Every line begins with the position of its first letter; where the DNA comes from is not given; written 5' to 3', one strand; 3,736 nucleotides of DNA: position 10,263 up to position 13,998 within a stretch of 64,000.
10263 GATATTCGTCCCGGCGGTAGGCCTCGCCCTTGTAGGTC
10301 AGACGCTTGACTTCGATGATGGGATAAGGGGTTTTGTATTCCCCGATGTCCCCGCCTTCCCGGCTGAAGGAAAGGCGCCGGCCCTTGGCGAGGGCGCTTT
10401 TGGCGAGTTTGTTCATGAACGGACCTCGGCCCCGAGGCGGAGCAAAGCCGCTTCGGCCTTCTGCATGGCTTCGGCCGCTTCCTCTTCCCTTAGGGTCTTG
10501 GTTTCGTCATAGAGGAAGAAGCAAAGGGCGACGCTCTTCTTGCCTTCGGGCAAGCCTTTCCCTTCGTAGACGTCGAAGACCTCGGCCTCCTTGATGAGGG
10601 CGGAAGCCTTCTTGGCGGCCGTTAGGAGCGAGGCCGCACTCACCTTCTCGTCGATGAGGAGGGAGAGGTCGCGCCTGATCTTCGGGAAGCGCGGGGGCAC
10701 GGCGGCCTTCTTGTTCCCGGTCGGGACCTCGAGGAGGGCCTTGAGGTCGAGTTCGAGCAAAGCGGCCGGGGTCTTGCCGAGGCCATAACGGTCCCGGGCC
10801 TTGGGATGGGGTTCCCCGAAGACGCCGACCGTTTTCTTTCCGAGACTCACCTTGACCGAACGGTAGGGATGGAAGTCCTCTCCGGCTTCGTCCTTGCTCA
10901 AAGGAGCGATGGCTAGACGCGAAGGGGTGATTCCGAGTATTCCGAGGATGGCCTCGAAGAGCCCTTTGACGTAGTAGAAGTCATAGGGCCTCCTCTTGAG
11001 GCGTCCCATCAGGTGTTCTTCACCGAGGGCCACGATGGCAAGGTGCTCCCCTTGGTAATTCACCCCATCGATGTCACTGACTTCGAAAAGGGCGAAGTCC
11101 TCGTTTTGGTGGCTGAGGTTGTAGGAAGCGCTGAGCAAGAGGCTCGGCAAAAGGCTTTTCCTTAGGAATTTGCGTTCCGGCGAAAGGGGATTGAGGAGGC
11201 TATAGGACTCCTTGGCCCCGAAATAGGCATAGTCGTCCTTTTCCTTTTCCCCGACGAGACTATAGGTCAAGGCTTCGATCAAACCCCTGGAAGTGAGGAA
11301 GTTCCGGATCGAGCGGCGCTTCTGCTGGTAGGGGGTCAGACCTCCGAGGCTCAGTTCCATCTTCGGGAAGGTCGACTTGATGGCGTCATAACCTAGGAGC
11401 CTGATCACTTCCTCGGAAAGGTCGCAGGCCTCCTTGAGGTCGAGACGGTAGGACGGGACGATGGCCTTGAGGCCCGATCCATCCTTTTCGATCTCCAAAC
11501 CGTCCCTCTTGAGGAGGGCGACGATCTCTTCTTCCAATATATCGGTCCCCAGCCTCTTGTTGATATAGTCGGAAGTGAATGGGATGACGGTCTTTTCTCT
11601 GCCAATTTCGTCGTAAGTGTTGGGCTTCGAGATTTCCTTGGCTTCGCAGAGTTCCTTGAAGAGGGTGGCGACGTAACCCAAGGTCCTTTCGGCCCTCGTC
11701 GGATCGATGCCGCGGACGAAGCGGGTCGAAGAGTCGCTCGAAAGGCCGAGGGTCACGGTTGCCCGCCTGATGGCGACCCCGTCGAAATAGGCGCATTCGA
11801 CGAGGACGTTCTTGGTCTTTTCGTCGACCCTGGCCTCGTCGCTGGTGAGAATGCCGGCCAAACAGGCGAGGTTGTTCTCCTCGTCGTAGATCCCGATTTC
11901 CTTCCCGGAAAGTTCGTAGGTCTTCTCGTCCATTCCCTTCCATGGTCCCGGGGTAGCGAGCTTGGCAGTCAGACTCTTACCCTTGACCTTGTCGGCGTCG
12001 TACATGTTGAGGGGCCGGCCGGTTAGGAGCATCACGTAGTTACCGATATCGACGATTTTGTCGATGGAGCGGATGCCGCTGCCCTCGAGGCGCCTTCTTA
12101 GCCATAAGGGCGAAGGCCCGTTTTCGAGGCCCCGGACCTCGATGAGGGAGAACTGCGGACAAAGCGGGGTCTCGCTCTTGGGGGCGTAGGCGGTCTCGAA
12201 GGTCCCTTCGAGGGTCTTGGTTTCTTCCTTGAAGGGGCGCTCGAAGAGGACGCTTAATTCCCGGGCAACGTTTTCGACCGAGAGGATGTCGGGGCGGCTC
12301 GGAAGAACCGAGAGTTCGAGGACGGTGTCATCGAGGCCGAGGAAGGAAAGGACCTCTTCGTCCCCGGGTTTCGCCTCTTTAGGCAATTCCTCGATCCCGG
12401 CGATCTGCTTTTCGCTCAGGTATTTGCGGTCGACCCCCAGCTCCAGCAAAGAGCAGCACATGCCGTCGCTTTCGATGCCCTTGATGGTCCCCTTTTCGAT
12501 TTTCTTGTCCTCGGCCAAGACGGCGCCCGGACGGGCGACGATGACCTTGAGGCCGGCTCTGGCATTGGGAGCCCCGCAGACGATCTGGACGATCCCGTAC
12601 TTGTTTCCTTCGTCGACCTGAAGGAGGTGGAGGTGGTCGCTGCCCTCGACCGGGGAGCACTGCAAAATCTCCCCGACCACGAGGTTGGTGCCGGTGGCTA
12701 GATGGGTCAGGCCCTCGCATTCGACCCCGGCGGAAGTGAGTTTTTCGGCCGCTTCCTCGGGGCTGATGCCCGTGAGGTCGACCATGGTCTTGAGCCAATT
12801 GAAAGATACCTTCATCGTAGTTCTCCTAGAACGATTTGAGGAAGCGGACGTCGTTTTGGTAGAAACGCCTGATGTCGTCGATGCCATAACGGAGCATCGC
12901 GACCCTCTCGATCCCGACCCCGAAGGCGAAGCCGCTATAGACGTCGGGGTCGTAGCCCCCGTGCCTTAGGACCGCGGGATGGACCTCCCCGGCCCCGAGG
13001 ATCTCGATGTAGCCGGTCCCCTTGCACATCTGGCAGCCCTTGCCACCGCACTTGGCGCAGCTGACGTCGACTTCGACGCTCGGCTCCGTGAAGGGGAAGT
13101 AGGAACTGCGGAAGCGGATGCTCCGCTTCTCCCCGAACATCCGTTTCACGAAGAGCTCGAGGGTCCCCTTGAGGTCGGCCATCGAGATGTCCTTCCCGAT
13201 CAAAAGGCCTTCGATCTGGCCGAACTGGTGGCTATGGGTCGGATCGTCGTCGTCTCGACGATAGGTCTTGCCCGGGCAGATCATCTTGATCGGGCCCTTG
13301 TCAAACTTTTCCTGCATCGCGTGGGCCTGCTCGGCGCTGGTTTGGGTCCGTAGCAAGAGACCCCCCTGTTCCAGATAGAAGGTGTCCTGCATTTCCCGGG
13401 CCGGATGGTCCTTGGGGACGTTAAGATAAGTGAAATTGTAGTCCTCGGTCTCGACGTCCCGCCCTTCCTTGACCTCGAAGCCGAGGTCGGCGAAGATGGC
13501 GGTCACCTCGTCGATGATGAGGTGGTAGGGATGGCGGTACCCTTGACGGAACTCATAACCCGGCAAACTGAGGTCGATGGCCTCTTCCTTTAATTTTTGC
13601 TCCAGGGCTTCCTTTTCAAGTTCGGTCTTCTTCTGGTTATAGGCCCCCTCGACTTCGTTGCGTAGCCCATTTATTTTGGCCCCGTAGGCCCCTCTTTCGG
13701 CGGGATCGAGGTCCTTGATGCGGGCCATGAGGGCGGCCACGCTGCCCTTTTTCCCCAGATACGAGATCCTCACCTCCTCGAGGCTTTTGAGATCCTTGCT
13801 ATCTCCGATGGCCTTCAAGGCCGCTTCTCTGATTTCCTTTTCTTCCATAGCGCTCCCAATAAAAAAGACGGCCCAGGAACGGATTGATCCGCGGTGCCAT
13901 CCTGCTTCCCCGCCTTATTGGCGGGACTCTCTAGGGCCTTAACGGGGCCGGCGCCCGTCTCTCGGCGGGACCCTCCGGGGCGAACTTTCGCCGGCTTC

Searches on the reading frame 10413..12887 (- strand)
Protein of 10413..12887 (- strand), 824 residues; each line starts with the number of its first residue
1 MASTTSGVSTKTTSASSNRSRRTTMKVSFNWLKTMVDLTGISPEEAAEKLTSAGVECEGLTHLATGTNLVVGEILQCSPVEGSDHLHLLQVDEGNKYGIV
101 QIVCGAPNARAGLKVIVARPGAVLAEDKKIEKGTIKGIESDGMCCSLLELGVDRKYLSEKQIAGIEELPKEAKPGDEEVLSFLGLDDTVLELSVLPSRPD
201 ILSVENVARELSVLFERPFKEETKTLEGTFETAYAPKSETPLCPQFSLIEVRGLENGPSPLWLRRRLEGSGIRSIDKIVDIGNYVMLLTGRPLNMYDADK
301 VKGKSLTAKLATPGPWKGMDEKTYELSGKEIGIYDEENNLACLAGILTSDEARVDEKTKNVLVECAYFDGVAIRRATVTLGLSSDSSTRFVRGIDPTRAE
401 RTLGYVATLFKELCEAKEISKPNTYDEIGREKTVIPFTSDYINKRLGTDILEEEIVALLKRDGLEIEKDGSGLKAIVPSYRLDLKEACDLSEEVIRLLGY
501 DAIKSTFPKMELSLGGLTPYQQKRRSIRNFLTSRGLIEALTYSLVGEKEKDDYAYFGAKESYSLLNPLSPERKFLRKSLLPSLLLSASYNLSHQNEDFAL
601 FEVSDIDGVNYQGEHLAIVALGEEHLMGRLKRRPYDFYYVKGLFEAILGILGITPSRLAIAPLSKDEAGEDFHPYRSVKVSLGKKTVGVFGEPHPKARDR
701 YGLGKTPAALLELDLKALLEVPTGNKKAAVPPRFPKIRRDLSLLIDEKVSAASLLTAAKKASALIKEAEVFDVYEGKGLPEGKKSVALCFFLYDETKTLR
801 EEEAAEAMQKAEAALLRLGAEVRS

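Call 58: search_protein_families(library=pfam, proteins=[window:10413-12887:-], max_evalue=0.00001)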
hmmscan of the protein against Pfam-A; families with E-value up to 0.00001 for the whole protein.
window:10413-12887:- (824 aa): 5 families
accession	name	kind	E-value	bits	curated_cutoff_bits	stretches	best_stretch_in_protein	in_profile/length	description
PF03483.22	B3_4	-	2.4e-49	167.7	29.3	1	243-415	2-174/174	B3/4 domain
PF17759.6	tRNA_synthFbeta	-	2.6e-46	158.3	22.4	1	503-715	1-214/214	Phenylalanyl tRNA synthetase beta chain CLM domain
PF03147.19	FDX-ACB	-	8.8e-24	84.2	31.1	1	732-823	1-94/94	Ferredoxin-fold anticodon binding domain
PF03484.21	B5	-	3.8e-19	69.1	28.6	1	435-500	1-67/67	tRNA synthetase B5 domain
PF01588.26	tRNA_bind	-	6.1e-16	58.7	27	1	69-176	1-95/96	Putative tRNA binding domain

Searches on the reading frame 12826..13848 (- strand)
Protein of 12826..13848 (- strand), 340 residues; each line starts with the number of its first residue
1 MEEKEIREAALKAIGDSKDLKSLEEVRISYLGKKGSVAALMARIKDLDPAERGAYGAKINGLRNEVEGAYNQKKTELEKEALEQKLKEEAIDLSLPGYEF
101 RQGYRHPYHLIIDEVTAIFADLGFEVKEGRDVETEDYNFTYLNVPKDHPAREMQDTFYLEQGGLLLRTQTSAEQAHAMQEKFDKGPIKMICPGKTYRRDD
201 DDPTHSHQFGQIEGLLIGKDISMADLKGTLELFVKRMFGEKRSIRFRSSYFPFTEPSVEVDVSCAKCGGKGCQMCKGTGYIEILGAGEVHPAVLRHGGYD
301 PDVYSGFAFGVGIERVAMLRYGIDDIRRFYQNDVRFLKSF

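Call 58: search_protein_families(library=pfam, proteins=[window:12826-13848:-], max_evalue=0.00001)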
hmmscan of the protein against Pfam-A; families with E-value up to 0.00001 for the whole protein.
window:12826-13848:- (340 aa): 2 families
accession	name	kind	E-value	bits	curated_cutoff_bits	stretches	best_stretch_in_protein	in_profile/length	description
PF01409.25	tRNA-synt_2d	-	1.5e-94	316.6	19.8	1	91-340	2-246/246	tRNA synthetases class II core domain (F)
PF02912.23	Phe_tRNA-synt_N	-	1.6e-22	79.7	22.3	1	18-86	1-69/69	Aminoacyl tRNA synthetase class II, N-terminal domain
